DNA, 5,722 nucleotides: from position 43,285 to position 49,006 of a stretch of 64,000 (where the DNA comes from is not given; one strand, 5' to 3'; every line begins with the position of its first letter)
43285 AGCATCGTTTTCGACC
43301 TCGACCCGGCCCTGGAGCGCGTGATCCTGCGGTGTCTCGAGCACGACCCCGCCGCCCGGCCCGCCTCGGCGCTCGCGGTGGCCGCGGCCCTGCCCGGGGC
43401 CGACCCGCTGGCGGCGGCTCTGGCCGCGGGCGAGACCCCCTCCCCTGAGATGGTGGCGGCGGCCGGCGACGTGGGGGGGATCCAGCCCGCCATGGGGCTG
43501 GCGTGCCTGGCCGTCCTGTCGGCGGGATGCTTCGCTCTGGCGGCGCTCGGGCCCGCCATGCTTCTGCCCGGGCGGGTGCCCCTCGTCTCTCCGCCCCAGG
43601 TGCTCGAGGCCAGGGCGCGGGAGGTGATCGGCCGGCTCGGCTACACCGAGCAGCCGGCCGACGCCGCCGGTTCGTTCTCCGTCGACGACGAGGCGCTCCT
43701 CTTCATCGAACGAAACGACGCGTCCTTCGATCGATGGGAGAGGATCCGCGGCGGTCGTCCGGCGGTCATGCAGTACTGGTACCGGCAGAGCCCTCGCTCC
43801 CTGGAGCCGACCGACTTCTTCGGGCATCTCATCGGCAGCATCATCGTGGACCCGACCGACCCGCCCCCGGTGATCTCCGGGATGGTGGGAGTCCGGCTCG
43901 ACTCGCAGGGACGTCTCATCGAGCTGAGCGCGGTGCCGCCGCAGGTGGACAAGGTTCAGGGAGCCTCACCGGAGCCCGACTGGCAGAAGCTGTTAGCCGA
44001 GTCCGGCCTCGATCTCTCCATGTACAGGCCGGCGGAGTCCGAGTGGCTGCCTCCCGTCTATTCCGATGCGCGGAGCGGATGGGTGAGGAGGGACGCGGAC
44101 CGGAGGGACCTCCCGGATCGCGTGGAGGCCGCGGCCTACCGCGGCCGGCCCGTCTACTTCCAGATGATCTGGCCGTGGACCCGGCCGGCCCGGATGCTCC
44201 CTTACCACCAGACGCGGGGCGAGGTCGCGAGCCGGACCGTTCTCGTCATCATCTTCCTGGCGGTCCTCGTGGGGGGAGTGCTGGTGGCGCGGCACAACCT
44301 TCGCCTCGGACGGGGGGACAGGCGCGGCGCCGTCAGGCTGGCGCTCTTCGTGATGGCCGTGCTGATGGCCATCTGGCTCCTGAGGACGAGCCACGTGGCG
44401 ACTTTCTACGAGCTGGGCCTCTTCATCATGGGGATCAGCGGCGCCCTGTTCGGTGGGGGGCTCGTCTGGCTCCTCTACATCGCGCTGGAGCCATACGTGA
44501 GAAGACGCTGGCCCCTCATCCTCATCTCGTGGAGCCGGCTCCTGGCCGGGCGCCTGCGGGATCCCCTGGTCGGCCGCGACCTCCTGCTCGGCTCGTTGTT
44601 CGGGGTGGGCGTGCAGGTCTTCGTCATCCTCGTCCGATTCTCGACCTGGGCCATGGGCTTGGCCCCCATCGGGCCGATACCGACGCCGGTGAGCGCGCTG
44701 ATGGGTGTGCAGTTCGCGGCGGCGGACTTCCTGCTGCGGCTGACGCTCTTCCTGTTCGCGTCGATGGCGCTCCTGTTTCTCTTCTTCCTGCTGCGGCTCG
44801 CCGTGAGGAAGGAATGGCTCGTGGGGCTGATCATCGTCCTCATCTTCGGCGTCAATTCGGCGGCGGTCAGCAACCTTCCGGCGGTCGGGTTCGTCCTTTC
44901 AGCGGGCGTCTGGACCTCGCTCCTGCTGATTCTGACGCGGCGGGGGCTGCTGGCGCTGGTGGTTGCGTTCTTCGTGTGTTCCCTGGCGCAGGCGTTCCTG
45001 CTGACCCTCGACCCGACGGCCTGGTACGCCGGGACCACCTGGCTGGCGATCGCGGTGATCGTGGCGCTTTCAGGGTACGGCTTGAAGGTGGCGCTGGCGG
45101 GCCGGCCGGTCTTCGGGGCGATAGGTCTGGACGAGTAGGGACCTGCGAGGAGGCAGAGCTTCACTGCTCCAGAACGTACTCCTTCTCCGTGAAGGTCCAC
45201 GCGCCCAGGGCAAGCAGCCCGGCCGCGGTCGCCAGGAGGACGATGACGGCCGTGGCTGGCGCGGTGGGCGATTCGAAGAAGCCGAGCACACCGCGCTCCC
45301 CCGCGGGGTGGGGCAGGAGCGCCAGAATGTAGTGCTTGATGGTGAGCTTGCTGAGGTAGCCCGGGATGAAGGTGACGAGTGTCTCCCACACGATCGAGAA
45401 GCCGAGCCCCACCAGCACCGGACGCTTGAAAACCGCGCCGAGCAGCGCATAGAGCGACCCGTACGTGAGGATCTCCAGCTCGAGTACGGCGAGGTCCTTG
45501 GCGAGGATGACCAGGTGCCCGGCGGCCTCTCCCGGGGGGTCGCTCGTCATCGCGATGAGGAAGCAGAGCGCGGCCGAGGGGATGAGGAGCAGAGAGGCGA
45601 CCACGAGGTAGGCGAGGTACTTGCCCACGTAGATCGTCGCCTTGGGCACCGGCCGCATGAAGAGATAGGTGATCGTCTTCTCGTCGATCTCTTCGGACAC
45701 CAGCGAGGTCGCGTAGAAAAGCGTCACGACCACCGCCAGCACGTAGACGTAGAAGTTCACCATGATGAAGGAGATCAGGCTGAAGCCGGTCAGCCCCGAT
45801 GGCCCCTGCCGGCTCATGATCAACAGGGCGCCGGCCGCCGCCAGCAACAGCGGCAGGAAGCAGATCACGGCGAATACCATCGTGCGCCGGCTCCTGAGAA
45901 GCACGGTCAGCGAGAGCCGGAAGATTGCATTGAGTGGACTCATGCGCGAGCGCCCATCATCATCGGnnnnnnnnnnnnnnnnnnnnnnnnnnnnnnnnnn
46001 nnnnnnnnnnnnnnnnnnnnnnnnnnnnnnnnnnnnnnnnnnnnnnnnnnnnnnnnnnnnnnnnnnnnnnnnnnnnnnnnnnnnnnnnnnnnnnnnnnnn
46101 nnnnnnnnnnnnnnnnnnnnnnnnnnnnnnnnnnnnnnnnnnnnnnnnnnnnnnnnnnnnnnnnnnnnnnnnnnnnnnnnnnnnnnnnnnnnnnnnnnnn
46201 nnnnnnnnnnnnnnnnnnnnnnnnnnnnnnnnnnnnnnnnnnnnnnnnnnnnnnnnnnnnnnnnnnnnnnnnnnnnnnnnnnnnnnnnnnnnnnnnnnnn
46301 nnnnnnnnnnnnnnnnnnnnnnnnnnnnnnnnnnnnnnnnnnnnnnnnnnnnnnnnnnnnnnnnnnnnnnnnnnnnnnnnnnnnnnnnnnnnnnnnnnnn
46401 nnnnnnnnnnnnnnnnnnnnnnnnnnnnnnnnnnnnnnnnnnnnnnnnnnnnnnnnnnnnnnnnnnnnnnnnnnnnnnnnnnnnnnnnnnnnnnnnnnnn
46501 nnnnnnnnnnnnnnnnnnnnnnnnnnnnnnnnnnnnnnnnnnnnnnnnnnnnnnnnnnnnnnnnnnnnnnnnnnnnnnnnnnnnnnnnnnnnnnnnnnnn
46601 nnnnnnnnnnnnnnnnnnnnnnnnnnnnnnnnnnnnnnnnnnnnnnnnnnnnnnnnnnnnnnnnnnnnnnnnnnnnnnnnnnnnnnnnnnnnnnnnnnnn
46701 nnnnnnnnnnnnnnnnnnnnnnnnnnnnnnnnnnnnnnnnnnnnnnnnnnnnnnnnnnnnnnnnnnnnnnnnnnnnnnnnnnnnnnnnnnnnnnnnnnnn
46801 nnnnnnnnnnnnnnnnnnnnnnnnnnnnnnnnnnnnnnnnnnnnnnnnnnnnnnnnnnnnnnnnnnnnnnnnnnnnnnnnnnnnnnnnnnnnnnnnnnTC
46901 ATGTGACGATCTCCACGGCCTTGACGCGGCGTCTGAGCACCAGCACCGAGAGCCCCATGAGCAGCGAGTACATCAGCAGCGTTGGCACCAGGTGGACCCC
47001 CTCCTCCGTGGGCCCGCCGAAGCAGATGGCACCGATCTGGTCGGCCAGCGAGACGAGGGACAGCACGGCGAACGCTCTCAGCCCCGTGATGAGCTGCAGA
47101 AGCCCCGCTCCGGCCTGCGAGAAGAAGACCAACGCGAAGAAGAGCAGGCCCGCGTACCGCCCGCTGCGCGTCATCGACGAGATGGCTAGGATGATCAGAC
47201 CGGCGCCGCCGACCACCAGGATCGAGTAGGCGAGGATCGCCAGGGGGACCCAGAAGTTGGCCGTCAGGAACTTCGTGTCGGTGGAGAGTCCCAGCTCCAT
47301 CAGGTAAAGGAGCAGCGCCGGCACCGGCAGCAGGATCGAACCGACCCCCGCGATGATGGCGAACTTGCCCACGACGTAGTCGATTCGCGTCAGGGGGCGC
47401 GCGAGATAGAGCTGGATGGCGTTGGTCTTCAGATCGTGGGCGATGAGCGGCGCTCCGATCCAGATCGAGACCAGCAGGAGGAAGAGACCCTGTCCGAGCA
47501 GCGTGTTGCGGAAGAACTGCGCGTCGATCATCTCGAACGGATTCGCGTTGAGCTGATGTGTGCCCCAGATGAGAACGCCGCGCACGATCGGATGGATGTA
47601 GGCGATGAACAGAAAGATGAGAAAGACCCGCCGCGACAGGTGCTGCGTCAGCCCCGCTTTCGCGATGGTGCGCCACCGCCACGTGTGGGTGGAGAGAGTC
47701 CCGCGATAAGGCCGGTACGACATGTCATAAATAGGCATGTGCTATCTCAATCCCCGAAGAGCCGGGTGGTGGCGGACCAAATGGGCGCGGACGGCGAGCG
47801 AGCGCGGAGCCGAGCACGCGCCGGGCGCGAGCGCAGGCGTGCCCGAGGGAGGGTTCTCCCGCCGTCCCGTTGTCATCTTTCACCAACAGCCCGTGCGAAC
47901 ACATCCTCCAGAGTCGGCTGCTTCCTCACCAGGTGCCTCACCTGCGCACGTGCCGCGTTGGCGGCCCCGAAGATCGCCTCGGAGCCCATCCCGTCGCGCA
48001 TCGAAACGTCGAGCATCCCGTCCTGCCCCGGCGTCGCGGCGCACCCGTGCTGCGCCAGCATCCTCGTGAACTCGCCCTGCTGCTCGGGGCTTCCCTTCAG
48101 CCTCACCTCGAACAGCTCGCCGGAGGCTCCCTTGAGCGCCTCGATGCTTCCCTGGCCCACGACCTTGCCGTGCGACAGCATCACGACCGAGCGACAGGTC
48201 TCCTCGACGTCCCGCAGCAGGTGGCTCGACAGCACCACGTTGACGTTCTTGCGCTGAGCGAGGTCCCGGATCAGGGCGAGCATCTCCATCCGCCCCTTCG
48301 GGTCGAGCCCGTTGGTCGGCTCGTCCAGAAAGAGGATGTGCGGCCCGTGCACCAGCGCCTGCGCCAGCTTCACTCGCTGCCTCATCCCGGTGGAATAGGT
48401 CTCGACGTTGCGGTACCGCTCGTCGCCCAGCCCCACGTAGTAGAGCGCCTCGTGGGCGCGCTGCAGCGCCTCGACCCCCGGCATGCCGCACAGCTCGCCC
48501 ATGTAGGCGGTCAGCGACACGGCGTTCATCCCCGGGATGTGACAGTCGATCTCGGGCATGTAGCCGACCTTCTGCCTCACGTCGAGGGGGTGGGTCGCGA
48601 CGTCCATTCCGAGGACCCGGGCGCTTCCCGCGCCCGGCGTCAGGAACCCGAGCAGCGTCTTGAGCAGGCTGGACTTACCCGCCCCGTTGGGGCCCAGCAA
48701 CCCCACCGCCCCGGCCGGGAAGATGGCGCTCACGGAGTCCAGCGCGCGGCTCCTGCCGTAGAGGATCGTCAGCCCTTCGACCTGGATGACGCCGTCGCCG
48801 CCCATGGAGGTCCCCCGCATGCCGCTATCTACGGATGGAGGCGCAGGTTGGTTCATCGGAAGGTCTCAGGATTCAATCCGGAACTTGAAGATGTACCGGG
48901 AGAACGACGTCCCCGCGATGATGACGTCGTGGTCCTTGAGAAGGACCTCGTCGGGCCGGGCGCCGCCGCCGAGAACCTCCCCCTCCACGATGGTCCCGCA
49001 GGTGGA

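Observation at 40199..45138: Salicylyl-CoA-5-hydroxylase-like FAD-monooxygenase/OYE fusion translationally coupled to a polytopic membrane Ser/Thr kinase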

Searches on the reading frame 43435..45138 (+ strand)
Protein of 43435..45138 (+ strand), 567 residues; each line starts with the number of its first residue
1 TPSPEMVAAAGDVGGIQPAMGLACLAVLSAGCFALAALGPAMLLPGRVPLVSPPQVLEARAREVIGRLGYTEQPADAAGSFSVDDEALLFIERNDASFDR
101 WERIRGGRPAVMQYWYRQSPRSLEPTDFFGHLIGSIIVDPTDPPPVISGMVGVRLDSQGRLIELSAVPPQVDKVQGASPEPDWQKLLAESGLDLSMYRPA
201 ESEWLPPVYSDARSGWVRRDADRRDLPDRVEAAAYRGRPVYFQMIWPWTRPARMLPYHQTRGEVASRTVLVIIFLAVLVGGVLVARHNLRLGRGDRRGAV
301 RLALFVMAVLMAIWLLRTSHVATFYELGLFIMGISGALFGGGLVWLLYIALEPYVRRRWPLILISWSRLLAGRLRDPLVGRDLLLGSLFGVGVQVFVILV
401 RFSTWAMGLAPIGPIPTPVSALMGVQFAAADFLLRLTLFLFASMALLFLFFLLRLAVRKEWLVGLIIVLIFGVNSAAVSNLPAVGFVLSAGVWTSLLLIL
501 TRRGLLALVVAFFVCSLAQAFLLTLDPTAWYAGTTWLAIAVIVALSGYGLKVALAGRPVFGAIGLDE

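Call 45: predict_structure(alignment_id=A1)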
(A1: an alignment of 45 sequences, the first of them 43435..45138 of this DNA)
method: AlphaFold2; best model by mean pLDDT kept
length: 567 residues; sequences in the alignment: 45
mean_pLDDT: 87.7   pTM: 0.87
mean pLDDT of the five models: 87.7, 86.3, 85.9, 85.0, 83.7
residues with pLDDT >= 90: 344; 70-90: 176; 50-70: 35; < 50: 12
segments of 3 or more residues with pLDDT < 50: 1-3, 131-133
pLDDT, mean of each block of 10 residues (from residue 1): 48 73 94 94 90 95 96 92 90 88 87 94 71 64 88 95 94 81 93 90 88 91 79 94 91 71 90 94 95 92 93 77 65 84 94 91 91 92 96 92 84 86 89 93 95 93 95 88 89 93 95 95 92 94 96 83 52
secondary structure, 60 per line:
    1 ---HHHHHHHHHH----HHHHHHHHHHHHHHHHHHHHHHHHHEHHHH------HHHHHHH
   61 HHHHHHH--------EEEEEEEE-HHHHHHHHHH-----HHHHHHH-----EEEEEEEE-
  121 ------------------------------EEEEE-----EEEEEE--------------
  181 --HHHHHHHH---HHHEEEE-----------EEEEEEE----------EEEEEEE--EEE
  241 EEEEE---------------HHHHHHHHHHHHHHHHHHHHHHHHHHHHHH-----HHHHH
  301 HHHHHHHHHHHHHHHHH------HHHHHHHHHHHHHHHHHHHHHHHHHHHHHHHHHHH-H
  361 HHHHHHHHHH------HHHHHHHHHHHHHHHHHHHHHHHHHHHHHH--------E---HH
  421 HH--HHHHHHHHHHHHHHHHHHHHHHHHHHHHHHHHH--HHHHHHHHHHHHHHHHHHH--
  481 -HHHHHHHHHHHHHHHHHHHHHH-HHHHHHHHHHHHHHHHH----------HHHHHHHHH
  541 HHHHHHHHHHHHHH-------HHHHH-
elements in order: H4-13 H18-42 H44-47 H54-67 E76-83 H85-94 H100-106 E112-119 E151-155 E161-166 H183-190 E197-200 E212-218 E229-235 E238-245 H261-290 H296-317 H324-358 H360-370 H377-406 H419-422 H425-457 H460-478 H482-503 H505-521 H532-554 H562-566

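Call 59: search_protein_families(library=pfam, proteins=[window:43435-45138:+], max_evalue=10)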
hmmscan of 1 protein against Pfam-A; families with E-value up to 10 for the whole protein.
window:43435-45138:+ (567 aa): 1 family
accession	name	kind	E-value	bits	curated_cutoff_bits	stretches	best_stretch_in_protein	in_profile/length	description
PF10623.15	PilI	-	0.29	11.2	25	1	63-117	14-64/77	Plasmid conjugative transfer protein PilI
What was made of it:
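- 42433..45138 (+): 901-aa receptor Ser/Thr kinase: Zn ribbon (res 4-25, 42442-42507), Hanks kinase (66-312, 42628-43368), TM1 (about 352-376), ectodomain (about 380-594), 9-TM bundle (about 595-888, 44215-45096). No Pfam family covers the C-terminal 567 aa (call 59).
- On CPBP/Abi intramembrane protease superfamily (for the 9-TM bundle): No Pfam hit even at E = 10 (call 59).
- On PepSY-type extracytoplasmic domain (for the ectodomain): There is no Pfam hit (call 59).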

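Call 64: fold_search(model_id=the predicted structure, library=pdb)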
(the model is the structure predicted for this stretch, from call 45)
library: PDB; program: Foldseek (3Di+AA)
matches with E <= 10: 247; with E <= 0.001: 0
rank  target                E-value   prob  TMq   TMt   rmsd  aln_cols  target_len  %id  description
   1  5ayn                  7.7e-02  0.28  0.12  0.14  20.0       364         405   16  Crystal structure of a bacterial homologue of iron transporter ferroportin in outward-facing state (released 2015-11-04)
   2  8f0j_R                1.6e-01  0.11  0.09  0.12  23.7       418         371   11  Calcitonin Receptor in complex with Gs and Pramlintide analogue peptide San45 (released 2023-08-02)
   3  9pc9                  1.9e-01  0.14  0.12  0.14  16.4       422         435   13  Structure of Synaptic Vesicle Protein 2A Bound to UCB7361 (released 2025-09-10)
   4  9blb_R                2.1e-01  0.10  0.09  0.12  24.0       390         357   11  Human Calcitonin Receptor in Complex with Gs and Cagrilintide Backbone (non-acylated) in bypass conformation (released 2025-04-16)
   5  9bub_R                2.7e-01  0.09  0.08  0.11  24.0       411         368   10  Human calcitonin Receptor in complex with Gs and cagrilintide in the bypass conformation (released 2025-04-23)
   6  5aym                  3.2e-01  0.15  0.12  0.15  19.4       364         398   16  Crystal structure of a bacterial homologue of iron transporter ferroportin in outward-facing state with soaked iron (released 2015-11-04)
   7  7tyn_R                3.8e-01  0.09  0.09  0.12  24.9       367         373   11  Calcitonin Receptor in complex with Gs and salmon calcitonin peptide (released 2022-03-30)
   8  9kgl_B                4.5e-01  0.06  0.08  0.04  25.0       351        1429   13  Structure of KATP channel in complex with centipede toxin SpTx1 (released 2025-11-12)
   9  9l0b_A                4.7e-01  0.11  0.12  0.15  18.1       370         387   16  structure of MCT2-embigin complex (released 2025-12-24)
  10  9wji                  4.9e-01  0.14  0.15  0.19  17.7       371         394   14  Alkylsulfone-bound human VAChT (released 2025-11-05)
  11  8fhk_C                5.2e-01  0.06  0.09  0.09  23.8       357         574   11  Heterodimeric ABC transporter BmrCD in the occluded conformation bound to ATP: BmrCD_OC-ATP (released 2023-11-15)
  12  7c7q_B                5.4e-01  0.12  0.13  0.11  18.6       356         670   12  Cryo-EM structure of the baclofen/BHFF-bound human GABA(B) receptor in active state (released 2020-07-01)
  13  9w1p_A                6.4e-01  0.08  0.11  0.14  18.8       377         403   13  G6P-bound human SLC37A4 lateral dimer (released 2025-11-19)
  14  7y1m                  6.4e-01  0.08  0.10  0.07  23.2       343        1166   16  Structure of SUR2B in complex with Mg-ATP, Mg-ADP, and repaglinide in the inward-facing conformation (released 2023-06-14)
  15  7u6y_E                6.7e-01  0.04  0.09  0.05  25.3       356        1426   15  Cryo-EM structure of the pancreatic ATP-sensitive potassium channel in the presence of glibenclamide and ATP with Kir6 (released 2022-08-31)
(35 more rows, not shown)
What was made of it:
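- Tried and rejected: Foldseek of the kinase sensor model against the PDB: nothing significant (call 64).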

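Call 76: search_protein_representatives(protein=window:43435-45138:+)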
Query: 567 residues. Proteins with E-value up to 0.001 (for the whole library): 6657; up to 1e-10: 4929; up to 1e-30: 2467. The best 150 are listed.
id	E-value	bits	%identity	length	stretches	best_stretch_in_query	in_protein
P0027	1.5e-133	462.9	46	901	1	1-562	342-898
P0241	1.2e-131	456.7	45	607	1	2-559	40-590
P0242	5.1e-130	451.2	44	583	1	1-560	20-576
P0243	6.7e-124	431.1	43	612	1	1-567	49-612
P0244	1.7e-123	429.7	41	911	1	1-566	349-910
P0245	2.1e-123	429.4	42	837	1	1-561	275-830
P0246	1.5e-122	426.6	42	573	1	6-561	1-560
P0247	8.7e-122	424.1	44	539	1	31-561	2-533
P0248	1.1e-121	423.7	43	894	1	1-561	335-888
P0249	5.2e-120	418.2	43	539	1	35-565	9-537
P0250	1.2e-119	417.1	44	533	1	30-562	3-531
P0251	3.4e-117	408.9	46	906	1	1-559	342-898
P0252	2.4e-116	406.1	40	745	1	1-561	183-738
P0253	4.0e-116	405.4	42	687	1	2-562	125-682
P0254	5.9e-114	398.2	41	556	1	6-562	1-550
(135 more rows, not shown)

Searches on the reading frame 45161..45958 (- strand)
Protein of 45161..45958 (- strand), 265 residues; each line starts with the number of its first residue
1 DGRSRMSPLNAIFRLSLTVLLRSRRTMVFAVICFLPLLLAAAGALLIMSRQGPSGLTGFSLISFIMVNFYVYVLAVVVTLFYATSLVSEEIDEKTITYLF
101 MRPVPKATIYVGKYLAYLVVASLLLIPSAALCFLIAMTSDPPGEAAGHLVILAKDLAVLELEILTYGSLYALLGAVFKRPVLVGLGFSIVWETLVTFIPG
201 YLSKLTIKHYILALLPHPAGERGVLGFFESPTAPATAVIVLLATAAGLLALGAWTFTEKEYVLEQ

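Call 26: search_protein_families(library=pfam, proteins=[window:45161-45958:-], max_evalue=0.001)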
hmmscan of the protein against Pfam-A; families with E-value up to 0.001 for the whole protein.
window:45161-45958:- (265 aa): 3 families
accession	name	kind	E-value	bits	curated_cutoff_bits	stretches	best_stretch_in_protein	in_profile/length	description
PF12730.13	ABC2_membrane_4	-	5.6e-12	46.4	27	1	25-190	11-174/179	ABC-2 family transporter protein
PF12679.13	ABC2_membrane_2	-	4.8e-08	33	27.2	1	11-260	2-282/283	ABC-2 family transporter protein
PF12698.13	ABC2_membrane_3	-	7.9e-06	25.6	31.6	1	62-199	161-286/347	ABC-2 family transporter protein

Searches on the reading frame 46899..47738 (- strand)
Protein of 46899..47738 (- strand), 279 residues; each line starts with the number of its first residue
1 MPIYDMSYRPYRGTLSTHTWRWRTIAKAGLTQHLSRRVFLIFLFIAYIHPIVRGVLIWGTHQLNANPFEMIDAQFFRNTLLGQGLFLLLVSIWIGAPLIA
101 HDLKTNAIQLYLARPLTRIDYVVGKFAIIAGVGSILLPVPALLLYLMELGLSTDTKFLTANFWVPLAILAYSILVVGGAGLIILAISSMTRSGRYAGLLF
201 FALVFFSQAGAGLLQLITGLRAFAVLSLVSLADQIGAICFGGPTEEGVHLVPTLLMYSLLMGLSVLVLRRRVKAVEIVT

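Call 27: search_protein_families(library=pfam, proteins=[window:46899-47738:-], max_evalue=0.001)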
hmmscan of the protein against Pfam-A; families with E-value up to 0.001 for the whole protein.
window:46899-47738:- (279 aa): 2 families
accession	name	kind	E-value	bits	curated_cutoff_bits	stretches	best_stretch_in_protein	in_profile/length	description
PF12679.13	ABC2_membrane_2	-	2.9e-05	23.9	27.2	1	68-209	63-197/283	ABC-2 family transporter protein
PF12730.13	ABC2_membrane_4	-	0.00065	20.2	27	1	36-205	11-177/179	ABC-2 family transporter protein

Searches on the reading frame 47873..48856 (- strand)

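Call 27: search_protein_families(library=pfam, proteins=[window:47873-48856:-], max_evalue=0.001)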
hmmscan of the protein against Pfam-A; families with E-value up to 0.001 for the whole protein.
window:47873-48856:- (327 aa): 5 families
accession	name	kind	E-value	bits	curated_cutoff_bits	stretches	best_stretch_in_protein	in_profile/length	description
PF00005.33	ABC_tran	-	2.2e-26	93.5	25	1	48-182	11-137/137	ABC transporter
PF13304.12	AAA_21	-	2.4e-11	44.7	27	1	137-212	221-298/304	AAA domain, putative AbiEii toxin, Type IV TA system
PF13732.12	DrrA1-3_C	-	6.1e-05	24.1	27.4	1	250-324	16-81/81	ATP-binding protein DrrA1-3-like, C-terminal domain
PF13401.12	AAA_22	-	0.00011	22.9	27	1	49-210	6-121/130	AAA domain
PF13175.12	AAA_15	-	0.00011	22.4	32.1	0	172-212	329-369/374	AAA ATPase domain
